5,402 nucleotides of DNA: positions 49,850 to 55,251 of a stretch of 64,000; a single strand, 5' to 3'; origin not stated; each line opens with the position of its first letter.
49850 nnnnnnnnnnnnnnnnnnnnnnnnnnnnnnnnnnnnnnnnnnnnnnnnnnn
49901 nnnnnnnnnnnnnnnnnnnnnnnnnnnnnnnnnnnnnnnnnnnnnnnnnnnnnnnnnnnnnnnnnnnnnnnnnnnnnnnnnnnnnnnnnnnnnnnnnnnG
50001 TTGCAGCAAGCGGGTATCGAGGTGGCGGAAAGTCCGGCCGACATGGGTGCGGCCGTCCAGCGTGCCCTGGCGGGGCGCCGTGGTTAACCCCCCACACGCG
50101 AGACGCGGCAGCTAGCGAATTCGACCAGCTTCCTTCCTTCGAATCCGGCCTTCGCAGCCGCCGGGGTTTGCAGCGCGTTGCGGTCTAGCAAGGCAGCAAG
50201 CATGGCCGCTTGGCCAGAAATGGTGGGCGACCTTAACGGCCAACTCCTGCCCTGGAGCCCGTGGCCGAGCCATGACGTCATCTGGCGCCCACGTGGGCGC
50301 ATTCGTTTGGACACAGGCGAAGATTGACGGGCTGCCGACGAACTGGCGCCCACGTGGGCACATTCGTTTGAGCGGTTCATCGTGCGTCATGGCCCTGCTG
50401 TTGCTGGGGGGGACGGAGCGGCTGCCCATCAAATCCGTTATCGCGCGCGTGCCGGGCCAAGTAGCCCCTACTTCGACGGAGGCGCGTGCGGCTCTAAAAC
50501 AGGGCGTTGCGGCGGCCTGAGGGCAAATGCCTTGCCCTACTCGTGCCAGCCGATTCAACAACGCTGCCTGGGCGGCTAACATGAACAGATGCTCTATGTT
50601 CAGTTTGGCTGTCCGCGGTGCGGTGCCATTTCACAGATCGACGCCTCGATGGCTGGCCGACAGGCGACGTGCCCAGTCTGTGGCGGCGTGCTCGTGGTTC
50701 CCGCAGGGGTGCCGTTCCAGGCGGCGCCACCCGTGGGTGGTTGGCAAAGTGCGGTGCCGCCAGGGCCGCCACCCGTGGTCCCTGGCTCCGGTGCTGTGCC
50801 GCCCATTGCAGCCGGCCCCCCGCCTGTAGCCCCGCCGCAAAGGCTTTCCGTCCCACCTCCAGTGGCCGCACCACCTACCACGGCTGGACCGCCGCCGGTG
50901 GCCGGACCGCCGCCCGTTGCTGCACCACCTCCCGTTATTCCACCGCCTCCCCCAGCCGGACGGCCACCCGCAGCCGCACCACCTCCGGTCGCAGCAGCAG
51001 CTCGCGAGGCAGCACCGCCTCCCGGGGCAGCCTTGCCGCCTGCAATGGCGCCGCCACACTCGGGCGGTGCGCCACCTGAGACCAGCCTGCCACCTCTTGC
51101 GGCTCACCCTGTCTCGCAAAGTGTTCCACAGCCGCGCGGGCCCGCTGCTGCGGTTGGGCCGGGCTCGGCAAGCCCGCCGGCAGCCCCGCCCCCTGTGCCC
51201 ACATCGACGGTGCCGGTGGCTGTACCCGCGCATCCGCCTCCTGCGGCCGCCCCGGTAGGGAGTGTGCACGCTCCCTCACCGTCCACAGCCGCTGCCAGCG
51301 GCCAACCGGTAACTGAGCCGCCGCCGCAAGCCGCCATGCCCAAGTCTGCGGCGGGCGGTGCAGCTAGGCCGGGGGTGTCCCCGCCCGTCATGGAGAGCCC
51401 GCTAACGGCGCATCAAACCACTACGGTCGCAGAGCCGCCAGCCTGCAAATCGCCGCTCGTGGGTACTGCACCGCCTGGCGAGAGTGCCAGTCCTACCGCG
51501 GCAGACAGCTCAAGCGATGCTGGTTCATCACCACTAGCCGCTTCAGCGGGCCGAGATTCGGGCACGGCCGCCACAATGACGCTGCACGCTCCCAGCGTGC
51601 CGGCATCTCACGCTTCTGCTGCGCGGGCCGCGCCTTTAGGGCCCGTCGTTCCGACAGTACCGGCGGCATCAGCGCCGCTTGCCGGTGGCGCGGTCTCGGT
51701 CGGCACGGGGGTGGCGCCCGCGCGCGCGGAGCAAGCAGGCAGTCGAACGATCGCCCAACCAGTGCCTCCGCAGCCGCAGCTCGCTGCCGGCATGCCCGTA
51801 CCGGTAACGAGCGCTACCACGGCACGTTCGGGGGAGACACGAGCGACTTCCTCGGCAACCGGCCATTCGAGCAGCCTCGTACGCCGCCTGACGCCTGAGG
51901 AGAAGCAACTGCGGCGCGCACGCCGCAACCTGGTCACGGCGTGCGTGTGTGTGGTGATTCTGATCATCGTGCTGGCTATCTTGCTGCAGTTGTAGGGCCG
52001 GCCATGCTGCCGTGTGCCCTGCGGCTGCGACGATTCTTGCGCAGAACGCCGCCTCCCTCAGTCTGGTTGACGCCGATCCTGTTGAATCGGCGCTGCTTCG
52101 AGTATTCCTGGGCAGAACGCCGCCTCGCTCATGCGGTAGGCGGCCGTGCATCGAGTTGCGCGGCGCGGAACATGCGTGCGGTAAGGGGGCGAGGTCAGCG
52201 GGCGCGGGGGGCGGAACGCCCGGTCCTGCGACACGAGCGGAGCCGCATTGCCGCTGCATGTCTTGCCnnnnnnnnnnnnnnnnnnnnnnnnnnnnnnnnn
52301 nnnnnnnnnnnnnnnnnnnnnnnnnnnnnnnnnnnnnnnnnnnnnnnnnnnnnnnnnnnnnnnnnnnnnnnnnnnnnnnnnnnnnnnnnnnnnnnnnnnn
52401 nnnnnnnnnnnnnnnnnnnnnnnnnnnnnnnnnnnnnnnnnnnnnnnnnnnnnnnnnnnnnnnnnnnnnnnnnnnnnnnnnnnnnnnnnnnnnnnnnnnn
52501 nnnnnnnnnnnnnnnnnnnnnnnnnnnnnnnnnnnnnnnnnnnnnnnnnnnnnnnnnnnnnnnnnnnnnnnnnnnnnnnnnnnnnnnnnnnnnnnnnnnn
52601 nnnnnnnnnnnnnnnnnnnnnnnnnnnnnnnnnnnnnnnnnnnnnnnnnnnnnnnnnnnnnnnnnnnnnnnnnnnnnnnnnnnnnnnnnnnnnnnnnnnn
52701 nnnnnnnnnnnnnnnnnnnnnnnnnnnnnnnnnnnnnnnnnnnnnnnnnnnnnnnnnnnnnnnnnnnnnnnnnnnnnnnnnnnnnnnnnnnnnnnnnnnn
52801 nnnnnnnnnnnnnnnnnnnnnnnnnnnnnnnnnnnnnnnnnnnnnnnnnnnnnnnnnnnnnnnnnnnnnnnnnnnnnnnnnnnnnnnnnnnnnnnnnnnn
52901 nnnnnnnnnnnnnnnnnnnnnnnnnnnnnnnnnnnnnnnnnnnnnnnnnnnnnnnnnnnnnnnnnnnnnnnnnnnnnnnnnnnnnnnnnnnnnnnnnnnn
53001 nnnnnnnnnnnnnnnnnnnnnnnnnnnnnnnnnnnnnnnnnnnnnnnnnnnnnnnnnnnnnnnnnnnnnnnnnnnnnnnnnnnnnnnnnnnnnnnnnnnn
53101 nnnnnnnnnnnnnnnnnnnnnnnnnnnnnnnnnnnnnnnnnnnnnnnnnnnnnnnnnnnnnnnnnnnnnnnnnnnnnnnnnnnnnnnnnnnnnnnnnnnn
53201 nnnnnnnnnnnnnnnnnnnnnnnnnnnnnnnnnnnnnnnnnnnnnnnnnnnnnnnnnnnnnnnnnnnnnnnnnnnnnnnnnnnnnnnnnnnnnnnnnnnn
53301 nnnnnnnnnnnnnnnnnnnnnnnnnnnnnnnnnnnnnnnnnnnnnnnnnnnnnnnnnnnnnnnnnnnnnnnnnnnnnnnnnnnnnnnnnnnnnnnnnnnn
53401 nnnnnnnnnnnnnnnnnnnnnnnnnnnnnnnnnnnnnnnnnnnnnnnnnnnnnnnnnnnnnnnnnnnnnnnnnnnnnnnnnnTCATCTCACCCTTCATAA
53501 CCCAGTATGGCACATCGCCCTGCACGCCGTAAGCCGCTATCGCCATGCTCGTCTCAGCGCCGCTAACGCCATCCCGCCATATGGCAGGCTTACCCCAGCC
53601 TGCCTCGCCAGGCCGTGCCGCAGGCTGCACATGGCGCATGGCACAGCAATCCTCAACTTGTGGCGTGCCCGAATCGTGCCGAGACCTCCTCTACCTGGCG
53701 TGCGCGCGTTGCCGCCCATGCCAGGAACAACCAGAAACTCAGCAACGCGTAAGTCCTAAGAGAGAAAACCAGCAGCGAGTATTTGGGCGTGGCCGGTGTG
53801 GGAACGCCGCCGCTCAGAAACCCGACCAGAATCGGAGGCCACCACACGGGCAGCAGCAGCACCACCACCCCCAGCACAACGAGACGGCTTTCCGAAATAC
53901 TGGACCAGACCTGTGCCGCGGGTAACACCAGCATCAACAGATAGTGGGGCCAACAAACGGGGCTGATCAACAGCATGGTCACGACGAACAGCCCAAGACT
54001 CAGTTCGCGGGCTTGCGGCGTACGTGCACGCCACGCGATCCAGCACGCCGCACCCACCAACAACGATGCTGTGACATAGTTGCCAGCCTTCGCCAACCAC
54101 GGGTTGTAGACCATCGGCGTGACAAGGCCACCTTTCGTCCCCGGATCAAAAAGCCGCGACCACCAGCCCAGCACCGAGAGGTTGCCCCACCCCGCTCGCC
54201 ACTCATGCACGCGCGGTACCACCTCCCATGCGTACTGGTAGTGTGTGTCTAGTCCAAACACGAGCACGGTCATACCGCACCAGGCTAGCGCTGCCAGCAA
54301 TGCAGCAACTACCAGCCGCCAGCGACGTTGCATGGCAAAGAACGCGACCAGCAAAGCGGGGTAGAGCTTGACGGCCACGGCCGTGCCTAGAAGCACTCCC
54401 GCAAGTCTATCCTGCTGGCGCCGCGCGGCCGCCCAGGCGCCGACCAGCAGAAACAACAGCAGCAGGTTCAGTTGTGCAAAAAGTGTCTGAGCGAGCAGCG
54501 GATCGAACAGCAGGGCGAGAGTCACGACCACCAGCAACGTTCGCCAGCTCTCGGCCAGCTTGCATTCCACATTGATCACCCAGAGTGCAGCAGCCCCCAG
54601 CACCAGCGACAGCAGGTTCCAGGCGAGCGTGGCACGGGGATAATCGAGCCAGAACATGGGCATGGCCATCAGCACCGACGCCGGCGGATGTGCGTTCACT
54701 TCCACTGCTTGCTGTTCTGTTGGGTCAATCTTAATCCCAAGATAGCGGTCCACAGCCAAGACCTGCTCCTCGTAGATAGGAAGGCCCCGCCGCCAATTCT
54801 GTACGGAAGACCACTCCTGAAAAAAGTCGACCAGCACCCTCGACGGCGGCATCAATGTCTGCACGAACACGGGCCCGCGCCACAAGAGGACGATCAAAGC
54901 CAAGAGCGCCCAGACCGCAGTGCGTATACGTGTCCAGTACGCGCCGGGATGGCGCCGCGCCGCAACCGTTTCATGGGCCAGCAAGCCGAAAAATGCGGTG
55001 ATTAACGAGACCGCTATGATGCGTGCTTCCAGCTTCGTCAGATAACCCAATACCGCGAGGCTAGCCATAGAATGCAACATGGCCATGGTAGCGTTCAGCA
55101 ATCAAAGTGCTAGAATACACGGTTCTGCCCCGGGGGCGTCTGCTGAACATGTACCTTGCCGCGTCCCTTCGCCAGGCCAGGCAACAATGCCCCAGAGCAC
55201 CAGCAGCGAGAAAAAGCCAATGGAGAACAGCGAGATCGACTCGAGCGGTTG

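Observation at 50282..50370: Two-repeat/one-spacer CRISPR-like unit (28-nt repeats, 33-nt spacer, 61-nt period) with no cas genes nearby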

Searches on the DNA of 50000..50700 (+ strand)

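Call 7: search_rna_families(source=window, start=50000, end=50700, threshold=evalue, max_evalue=10)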
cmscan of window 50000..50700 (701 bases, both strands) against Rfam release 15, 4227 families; matches with E-value up to 10: 4.
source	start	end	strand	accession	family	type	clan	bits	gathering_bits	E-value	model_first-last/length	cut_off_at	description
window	50290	50357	+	RF04248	MIR7486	Gene; miRNA;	-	18.2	67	2.6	1-87/87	no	MIR7486 microRNA precursor family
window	50289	50356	-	RF04248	MIR7486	Gene; miRNA;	-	17.7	67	3.5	1-87/87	no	MIR7486 microRNA precursor family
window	50059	50162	-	RF00260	HepC_CRE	Cis-reg;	-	11.3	140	2.3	6-100/176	no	Hepatitis C virus (HCV) cis-acting replication element (CRE)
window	50280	50308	+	RF01390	isrG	Gene; sRNA;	-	9.8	100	3.2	1-279/279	no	isrG Hfq binding RNA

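Call 40: search_dna_similar(query=window:50260-50400:+, collection=phages, mode=distant, max_evalue=10)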
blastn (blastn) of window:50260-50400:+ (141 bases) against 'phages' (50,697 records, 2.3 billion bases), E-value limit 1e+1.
Records with a match: 5; places in all: 6; records where one place covers at least 80% of the query: 0.
Best place of each record, by identity: >=99% 1; 90-95% 2; 80-90% 2.
By first word of the organism name: Synechococcus 2; Bifidobacterium 2; phage 1.
By host as written in the record: Synechococcus sp. PCC 7002 1; Synechococcus sp. 1; Bifidobacterium thermophilum MBT94004 1; Bifidobacterium thermophilum 94004 1; - 1.
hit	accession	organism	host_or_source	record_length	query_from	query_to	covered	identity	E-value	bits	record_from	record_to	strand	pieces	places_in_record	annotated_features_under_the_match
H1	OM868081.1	Synechococcus phage Yong-L2-223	Synechococcus sp. PCC 7002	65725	106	136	22%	87.1%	5e+0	36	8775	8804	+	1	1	hypothetical protein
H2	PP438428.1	Synechococcus phage Ssp-JY38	Synechococcus sp.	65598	106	136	22%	87.1%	5e+0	36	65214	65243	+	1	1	structural protein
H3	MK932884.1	Bifidobacterium phage PMBT6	Bifidobacterium thermophilum MBT94004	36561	5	28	17%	91.7%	5e+0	36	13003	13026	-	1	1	hypothetical protein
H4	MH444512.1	Bifidobacterium phage PMBT6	Bifidobacterium thermophilum 94004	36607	5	28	17%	91.7%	5e+0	36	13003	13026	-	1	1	hypothetical protein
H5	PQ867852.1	phage T4S1-k141_462158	Crassostrea hongkongensis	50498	26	44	13%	100.0%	5e+0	36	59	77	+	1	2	none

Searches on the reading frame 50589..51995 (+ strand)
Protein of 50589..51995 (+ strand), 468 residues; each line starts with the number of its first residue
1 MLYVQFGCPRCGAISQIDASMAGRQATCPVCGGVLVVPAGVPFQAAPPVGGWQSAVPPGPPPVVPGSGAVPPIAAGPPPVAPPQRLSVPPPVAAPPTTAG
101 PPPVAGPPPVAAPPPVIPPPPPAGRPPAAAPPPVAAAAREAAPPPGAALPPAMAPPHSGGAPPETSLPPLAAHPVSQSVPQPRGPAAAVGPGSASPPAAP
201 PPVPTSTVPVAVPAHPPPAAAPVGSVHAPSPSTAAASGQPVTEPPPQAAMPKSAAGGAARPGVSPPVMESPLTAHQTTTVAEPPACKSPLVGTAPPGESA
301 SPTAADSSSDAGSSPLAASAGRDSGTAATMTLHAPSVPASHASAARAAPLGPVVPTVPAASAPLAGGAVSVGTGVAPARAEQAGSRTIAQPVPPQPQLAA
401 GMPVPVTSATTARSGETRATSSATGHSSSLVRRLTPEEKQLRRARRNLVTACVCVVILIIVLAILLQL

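Call 11: search_protein_families(library=pfam, proteins=[window:50589-51995:+])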
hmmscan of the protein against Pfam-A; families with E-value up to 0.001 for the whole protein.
window:50589-51995:+ (468 aa): 0 families

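Call 54: search_protein_families(library=padloc, proteins=[window:50589-51995:+], max_evalue=0.01)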
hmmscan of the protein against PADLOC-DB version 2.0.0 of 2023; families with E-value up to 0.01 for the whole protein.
window:50589-51995:+ (468 aa): 0 families

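Call 55: search_protein_families(library=ncbifam, proteins=[window:50589-51995:+], max_evalue=0.01)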
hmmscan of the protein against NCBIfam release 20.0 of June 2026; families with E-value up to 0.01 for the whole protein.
window:50589-51995:+ (468 aa): 1 family
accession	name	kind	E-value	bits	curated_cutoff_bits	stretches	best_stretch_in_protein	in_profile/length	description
NF001629.0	PRK00415.1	equivalog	0.0055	16.2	70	0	4-40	13-48/62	30S ribosomal protein S27e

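Call 56: find_homologous_proteins(query=window:50589-51995:+, max_evalue=0.001)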
Query window:50589-51995:+: 8000 candidates shared short words with the query, none scored E <= 0.001.

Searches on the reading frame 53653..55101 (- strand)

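Call 11: search_protein_families(library=pfam, proteins=[window:53653-55101:-])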
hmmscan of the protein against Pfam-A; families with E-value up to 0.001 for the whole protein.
window:53653-55101:- (482 aa): 1 family
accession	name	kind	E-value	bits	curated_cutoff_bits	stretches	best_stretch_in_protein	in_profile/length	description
PF09594.16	GT87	-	1.6e-28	100.5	25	1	138-381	3-237/237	Glycosyltransferase family 87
